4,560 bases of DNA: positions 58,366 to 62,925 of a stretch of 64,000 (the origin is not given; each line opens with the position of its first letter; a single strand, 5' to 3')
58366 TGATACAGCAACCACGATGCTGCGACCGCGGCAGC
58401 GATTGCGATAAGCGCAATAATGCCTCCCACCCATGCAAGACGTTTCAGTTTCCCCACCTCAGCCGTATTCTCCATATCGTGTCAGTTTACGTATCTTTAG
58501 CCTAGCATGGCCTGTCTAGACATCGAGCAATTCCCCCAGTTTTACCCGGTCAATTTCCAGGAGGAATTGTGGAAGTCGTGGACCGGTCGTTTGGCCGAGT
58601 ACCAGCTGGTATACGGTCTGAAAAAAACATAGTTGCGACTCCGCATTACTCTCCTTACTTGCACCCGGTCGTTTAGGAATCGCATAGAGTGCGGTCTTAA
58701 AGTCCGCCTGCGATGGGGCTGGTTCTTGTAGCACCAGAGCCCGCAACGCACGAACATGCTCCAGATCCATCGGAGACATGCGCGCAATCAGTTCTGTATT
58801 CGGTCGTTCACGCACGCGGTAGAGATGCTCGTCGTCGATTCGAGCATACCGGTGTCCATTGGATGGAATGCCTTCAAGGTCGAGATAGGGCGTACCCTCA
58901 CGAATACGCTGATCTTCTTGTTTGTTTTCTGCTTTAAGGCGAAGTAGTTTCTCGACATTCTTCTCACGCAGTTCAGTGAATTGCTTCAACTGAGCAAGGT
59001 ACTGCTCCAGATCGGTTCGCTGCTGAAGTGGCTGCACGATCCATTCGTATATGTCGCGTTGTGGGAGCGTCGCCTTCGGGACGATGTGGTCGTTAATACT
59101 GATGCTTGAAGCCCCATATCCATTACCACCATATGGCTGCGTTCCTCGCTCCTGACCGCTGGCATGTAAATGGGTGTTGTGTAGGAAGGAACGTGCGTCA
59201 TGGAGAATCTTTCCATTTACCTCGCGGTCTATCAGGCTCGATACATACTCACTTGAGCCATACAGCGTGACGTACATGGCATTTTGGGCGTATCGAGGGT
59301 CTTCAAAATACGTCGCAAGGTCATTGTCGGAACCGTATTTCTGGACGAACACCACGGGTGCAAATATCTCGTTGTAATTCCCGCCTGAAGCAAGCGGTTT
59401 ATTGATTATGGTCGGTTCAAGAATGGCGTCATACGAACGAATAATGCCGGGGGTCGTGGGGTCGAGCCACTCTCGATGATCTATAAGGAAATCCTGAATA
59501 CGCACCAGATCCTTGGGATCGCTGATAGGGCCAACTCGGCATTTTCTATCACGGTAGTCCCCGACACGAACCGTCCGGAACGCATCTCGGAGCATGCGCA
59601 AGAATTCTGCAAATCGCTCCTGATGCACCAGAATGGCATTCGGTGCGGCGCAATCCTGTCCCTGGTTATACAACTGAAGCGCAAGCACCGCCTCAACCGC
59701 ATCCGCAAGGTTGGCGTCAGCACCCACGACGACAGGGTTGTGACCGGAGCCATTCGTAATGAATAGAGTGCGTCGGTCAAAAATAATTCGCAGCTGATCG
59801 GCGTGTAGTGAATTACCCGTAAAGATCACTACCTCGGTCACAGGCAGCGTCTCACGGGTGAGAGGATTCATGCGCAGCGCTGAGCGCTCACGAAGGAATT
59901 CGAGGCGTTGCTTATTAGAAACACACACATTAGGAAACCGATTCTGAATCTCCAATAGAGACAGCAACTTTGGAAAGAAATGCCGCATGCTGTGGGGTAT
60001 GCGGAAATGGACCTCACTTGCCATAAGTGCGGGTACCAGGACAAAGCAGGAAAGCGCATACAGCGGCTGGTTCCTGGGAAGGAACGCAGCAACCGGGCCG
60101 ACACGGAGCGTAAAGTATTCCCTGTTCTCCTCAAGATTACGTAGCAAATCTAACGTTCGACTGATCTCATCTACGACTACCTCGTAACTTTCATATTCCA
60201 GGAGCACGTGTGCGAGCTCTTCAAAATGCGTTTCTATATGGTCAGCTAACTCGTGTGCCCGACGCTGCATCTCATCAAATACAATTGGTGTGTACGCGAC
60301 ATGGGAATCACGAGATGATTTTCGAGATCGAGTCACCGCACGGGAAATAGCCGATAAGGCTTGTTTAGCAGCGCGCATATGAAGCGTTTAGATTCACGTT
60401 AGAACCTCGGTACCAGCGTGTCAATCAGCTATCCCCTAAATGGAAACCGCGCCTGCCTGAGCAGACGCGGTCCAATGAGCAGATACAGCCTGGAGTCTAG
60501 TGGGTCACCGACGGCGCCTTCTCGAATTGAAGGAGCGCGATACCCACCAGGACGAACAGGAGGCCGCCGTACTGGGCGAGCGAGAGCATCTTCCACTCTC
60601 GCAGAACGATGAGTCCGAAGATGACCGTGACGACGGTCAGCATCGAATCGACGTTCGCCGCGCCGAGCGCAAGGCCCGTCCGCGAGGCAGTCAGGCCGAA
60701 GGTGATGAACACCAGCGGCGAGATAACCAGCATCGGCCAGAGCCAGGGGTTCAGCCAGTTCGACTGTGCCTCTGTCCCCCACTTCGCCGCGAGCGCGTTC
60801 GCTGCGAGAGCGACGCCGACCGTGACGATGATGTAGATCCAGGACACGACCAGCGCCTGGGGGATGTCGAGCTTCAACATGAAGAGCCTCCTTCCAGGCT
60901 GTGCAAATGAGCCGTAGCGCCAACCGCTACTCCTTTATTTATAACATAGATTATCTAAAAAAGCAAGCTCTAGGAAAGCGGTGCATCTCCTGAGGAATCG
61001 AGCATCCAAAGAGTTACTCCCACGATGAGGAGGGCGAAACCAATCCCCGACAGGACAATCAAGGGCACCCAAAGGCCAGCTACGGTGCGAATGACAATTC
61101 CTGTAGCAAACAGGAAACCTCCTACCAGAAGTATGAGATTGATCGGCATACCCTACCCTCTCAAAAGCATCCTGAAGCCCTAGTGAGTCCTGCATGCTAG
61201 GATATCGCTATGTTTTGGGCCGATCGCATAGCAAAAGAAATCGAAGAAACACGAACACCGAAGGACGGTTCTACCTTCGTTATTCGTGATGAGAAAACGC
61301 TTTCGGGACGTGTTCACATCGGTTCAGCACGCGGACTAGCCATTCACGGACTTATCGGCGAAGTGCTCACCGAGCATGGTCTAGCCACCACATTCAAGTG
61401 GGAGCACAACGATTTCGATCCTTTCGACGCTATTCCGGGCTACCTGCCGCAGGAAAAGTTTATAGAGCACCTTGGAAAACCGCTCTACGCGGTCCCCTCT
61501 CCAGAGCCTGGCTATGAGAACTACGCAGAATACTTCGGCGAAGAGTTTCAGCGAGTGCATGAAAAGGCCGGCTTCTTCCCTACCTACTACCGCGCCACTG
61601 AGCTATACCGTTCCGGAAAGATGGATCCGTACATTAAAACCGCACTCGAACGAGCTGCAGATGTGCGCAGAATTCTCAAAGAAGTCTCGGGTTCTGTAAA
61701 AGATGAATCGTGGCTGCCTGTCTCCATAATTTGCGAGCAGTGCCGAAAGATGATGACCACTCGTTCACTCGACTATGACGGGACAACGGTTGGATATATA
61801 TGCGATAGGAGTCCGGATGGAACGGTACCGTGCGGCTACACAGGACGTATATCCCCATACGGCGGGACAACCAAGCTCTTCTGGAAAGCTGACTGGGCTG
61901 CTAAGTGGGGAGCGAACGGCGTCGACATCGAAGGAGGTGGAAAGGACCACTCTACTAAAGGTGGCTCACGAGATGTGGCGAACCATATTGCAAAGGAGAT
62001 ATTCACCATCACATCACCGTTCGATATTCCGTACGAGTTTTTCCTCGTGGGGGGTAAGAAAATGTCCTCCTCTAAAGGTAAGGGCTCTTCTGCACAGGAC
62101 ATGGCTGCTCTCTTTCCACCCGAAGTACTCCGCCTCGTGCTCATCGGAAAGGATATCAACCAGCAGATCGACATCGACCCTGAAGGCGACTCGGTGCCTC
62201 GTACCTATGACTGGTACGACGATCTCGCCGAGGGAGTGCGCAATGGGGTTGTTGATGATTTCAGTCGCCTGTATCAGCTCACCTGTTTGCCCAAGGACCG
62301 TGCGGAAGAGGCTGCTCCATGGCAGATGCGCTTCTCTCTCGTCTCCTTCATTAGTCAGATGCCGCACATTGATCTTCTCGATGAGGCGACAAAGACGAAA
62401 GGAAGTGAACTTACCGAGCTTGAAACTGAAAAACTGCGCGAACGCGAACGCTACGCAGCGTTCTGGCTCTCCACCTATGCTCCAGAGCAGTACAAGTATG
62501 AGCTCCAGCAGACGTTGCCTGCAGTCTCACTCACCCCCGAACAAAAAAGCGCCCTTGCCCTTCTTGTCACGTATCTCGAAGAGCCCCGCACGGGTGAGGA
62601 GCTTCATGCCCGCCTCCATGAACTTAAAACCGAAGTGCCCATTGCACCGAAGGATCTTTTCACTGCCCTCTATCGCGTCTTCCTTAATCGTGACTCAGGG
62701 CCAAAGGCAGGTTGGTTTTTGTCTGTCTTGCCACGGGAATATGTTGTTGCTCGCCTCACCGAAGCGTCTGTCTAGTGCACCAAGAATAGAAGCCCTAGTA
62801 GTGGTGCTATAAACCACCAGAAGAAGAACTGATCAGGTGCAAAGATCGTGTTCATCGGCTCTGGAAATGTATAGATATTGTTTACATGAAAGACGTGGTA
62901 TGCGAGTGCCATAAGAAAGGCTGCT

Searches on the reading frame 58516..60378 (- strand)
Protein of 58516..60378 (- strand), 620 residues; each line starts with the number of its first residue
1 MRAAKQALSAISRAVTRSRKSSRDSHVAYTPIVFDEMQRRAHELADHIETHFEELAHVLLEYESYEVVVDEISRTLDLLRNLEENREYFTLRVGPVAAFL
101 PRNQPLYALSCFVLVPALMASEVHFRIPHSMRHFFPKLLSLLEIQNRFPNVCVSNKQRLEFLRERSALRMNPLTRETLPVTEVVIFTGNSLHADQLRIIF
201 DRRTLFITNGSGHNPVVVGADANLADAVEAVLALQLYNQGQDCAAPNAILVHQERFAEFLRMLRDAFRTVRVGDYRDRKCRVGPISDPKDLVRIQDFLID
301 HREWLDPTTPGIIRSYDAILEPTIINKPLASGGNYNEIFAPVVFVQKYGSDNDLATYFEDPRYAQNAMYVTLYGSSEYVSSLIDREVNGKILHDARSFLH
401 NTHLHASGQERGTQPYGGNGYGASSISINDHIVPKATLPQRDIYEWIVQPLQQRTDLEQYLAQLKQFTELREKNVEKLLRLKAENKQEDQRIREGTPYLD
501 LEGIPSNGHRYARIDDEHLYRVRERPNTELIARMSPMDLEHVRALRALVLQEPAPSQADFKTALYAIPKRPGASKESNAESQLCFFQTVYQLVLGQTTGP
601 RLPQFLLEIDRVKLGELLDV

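Call 55: search_protein_families(library=pfam, proteins=[window:58516-60378:-], max_evalue=0.001)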
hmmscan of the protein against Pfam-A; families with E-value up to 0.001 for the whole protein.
window:58516-60378:- (620 aa): 1 family
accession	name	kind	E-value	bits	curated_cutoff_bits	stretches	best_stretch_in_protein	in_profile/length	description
PF00171.27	Aldedh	-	1.4e-25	90.2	23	1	179-371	204-402/461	Aldehyde dehydrogenase family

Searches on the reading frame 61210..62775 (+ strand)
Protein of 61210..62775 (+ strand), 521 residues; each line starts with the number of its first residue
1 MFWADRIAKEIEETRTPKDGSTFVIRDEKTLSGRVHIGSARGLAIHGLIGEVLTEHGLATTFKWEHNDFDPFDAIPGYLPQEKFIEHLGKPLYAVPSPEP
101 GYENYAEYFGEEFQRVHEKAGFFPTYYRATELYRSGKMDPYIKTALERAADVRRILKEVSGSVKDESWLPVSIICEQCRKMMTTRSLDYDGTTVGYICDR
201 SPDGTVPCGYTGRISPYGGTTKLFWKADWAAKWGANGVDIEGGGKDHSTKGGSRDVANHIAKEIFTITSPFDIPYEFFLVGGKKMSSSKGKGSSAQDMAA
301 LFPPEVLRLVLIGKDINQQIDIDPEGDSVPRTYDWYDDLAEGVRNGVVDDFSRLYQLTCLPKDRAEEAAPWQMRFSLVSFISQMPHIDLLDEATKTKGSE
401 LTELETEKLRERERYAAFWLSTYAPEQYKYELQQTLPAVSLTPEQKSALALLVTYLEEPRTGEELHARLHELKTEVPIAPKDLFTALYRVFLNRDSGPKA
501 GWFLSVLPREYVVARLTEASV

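Call 55: search_protein_families(library=pfam, proteins=[window:61210-62775:+], max_evalue=0.001)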
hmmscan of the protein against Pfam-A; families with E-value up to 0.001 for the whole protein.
window:61210-62775:+ (521 aa): 1 family
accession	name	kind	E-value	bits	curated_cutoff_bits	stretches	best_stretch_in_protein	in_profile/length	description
PF01921.24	tRNA-synt_1f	-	3.6e-81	273.3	27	1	2-343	2-339/360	tRNA synthetases class I (K)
